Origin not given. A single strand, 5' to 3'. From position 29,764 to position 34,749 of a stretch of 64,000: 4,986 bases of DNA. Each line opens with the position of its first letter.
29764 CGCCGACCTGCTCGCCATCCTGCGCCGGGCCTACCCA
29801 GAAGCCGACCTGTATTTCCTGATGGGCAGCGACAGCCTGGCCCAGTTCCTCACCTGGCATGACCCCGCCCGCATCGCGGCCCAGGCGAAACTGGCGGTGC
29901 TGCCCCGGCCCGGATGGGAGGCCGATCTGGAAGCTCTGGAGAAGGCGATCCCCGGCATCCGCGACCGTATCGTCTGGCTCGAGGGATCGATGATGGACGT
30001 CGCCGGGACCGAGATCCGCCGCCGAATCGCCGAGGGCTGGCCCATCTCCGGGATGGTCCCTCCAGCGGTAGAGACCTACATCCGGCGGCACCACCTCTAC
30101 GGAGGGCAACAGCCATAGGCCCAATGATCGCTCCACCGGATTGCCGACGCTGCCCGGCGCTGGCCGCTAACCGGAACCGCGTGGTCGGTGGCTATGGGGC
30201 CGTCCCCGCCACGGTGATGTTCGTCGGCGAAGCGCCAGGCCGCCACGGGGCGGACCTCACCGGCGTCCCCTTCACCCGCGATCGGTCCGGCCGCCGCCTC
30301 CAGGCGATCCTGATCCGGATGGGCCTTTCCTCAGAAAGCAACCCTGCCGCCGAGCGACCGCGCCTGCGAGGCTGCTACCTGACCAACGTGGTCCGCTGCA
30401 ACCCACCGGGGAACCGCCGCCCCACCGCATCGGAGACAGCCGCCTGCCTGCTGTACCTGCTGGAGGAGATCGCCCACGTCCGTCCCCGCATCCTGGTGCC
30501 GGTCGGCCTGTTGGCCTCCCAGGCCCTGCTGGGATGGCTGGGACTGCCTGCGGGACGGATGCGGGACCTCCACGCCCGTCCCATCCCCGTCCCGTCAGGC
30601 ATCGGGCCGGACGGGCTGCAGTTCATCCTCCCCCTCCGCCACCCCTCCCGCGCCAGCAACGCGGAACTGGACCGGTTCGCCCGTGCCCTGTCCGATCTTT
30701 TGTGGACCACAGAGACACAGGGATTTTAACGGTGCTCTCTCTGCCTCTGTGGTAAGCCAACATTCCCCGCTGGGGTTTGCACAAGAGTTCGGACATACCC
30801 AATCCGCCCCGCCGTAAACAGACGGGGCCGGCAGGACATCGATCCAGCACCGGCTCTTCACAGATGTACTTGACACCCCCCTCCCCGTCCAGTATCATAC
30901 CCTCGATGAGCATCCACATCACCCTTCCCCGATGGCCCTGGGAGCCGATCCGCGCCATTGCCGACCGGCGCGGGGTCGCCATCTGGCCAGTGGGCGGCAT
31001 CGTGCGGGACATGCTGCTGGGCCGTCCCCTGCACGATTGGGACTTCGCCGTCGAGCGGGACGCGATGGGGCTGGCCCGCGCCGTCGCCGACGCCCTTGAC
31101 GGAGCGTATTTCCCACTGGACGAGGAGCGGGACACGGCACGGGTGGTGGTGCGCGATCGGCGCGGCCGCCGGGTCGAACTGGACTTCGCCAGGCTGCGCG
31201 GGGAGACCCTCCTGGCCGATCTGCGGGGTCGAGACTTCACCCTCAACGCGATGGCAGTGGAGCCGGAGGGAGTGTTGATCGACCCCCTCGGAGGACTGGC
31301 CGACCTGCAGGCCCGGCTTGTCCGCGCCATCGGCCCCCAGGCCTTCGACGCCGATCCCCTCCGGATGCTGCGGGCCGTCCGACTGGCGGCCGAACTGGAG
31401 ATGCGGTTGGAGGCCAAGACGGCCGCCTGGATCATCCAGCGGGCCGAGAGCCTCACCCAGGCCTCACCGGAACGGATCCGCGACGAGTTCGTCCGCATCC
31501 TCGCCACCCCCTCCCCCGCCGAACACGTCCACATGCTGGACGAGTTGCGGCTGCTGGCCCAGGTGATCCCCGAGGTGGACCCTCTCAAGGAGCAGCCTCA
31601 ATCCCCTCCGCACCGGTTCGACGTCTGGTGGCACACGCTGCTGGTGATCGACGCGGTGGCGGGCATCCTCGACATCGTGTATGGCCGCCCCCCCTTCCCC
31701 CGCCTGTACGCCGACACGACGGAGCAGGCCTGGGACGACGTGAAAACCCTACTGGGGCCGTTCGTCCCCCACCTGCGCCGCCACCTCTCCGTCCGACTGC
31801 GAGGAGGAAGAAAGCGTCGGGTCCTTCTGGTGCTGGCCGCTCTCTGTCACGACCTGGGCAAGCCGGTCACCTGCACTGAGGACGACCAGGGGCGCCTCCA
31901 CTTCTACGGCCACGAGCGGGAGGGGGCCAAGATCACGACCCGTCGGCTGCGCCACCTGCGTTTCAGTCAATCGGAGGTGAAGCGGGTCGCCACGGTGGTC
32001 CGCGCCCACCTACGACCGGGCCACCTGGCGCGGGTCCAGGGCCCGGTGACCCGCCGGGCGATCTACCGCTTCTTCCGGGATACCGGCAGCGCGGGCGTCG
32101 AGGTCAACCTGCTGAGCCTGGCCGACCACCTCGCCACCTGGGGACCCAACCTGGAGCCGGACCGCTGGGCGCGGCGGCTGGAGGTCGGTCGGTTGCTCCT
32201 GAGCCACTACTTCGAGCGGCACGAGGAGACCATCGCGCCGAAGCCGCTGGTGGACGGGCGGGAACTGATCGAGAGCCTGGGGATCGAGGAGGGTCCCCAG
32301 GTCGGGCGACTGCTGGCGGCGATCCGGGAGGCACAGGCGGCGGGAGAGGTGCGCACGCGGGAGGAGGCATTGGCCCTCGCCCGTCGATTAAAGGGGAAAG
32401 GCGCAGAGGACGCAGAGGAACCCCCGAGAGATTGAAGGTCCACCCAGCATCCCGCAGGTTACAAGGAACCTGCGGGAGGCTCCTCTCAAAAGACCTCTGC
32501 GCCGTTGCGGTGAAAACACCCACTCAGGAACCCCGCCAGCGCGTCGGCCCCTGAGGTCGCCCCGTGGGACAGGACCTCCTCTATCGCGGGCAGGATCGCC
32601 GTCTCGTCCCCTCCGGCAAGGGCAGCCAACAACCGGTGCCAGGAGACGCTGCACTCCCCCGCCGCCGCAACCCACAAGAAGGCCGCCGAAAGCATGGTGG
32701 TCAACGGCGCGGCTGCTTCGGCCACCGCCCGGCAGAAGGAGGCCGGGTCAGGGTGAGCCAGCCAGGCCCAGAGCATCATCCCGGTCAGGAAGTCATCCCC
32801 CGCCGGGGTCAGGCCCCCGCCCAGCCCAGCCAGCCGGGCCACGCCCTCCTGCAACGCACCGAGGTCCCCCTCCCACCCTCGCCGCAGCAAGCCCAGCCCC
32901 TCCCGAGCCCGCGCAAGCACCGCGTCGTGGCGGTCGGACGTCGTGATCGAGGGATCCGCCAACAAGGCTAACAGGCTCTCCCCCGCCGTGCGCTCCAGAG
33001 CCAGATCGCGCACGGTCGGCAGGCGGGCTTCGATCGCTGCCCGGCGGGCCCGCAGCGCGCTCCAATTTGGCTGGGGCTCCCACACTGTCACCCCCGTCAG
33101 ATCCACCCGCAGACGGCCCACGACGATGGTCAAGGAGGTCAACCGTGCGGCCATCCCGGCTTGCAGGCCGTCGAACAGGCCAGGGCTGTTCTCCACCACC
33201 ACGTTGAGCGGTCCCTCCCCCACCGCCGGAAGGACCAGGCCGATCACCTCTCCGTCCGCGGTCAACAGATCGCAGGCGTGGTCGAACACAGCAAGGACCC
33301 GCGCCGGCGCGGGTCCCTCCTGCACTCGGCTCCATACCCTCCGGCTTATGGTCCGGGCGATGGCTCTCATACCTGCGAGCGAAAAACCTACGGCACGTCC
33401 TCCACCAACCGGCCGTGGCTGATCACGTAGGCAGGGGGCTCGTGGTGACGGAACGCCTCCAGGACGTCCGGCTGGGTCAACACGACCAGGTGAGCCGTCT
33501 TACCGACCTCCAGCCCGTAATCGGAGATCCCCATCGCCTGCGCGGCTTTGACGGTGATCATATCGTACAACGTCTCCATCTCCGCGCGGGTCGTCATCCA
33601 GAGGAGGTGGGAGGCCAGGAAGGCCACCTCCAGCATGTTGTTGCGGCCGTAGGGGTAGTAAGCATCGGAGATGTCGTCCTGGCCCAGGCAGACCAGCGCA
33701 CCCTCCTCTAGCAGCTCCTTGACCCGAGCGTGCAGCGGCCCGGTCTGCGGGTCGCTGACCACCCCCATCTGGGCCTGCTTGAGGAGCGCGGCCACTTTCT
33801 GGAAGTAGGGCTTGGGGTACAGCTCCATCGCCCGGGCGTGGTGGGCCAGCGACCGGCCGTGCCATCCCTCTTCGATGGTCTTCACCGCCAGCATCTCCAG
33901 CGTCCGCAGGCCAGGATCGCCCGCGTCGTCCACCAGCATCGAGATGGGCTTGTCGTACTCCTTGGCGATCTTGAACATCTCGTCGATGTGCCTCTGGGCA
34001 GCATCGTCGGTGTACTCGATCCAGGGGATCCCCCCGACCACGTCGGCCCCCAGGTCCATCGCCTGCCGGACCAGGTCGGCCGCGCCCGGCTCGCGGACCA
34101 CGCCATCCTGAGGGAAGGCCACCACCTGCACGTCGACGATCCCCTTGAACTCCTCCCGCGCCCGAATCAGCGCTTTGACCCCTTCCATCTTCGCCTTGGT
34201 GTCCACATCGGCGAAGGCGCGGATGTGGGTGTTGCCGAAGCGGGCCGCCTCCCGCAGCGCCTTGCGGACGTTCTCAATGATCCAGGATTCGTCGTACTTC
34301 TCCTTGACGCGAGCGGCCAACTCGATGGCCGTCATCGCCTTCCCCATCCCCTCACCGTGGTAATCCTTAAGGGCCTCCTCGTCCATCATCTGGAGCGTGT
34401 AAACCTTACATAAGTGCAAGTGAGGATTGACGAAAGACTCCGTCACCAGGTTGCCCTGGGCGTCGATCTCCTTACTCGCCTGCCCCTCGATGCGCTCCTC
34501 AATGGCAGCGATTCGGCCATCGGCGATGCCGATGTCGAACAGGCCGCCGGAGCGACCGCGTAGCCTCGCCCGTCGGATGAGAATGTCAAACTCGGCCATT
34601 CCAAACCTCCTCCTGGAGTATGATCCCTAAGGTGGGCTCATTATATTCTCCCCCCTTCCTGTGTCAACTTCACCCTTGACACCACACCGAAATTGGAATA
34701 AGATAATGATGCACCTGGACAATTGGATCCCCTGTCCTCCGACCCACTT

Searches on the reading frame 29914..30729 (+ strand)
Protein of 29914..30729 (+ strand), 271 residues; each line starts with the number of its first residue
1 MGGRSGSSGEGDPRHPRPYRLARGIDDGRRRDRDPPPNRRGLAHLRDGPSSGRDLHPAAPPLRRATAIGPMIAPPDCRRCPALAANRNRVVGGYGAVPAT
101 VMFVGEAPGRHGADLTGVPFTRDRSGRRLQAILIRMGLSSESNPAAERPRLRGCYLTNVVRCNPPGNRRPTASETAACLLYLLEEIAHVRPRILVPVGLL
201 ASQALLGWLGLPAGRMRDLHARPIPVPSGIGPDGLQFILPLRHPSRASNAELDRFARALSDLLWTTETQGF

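Call 59: search_protein_families(library=pfam, proteins=[window:29914-30729:+], max_evalue=0.00001)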
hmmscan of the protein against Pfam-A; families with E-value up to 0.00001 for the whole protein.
window:29914-30729:+ (271 aa): 1 family
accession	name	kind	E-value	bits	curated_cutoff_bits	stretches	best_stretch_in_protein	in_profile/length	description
PF03167.25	UDG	-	5e-29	101.6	24.3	1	93-262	2-140/141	Uracil DNA glycosylase superfamily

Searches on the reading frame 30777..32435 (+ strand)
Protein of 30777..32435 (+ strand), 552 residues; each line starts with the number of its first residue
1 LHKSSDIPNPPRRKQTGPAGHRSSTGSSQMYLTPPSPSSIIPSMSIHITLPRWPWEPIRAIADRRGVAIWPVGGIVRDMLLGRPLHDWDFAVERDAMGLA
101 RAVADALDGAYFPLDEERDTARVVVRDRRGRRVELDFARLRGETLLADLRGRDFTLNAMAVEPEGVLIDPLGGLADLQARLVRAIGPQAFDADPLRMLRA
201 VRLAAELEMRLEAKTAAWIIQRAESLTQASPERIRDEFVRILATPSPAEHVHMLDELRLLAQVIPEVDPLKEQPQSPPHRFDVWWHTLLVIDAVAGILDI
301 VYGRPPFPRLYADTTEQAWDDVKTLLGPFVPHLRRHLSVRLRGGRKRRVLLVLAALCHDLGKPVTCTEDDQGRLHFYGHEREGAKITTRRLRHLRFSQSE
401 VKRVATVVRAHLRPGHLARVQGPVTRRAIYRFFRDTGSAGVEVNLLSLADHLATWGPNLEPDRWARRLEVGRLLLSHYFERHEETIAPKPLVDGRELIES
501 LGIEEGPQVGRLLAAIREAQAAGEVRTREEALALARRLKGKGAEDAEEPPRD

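Call 59: search_protein_families(library=pfam, proteins=[window:30777-32435:+], max_evalue=0.00001)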
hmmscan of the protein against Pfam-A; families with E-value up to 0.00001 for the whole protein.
window:30777-32435:+ (552 aa): 4 families
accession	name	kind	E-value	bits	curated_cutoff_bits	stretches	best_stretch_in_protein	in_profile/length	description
PF01743.26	PolyA_pol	-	8.4e-18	65.4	23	1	71-183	3-126/126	Poly A polymerase head domain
PF12627.12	PolyA_pol_RNAbd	-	1.5e-14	53.9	22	1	209-269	2-62/64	Probable RNA and SrmB- binding site of polymerase A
PF01966.28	HD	-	1e-09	39.1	22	1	342-454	20-115/116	HD domain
PF13735.12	tRNA_NucTran2_2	-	2e-06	28.3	27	0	488-532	100-145/149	tRNA nucleotidyltransferase domain 2 putative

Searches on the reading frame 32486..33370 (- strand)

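Call 59: search_protein_families(library=pfam, proteins=[window:32486-33370:-], max_evalue=0.00001)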
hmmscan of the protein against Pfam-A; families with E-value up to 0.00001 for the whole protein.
window:32486-33370:- (294 aa): 1 family
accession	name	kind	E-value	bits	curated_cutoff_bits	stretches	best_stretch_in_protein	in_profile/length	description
PF11392.14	AllH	-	4.2e-24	85.7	25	1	181-284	2-108/109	Oxamate carbamoyltransferase subunit AllH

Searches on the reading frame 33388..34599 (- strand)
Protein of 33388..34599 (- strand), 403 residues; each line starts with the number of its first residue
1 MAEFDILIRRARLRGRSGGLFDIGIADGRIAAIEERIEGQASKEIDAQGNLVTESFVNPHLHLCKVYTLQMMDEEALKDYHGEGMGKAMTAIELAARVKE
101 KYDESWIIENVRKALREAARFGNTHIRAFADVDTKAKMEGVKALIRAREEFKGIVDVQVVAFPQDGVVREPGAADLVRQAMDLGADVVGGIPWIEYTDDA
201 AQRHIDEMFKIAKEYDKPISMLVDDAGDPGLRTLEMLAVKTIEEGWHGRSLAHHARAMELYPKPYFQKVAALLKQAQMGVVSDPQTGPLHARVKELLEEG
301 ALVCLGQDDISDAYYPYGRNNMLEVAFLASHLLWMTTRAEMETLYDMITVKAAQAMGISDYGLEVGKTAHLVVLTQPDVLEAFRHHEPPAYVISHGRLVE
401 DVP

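Call 59: search_protein_families(library=pfam, proteins=[window:33388-34599:-], max_evalue=0.00001)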
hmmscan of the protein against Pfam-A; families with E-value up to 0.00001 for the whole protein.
window:33388-34599:- (403 aa): 2 families
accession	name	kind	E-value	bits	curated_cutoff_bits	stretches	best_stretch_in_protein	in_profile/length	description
PF07969.17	Amidohydro_3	-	4.3e-42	145.6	29.7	1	43-399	1-471/472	Amidohydrolase family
PF01979.26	Amidohydro_1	-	3e-10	40.3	25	1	55-399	5-345/345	Amidohydrolase family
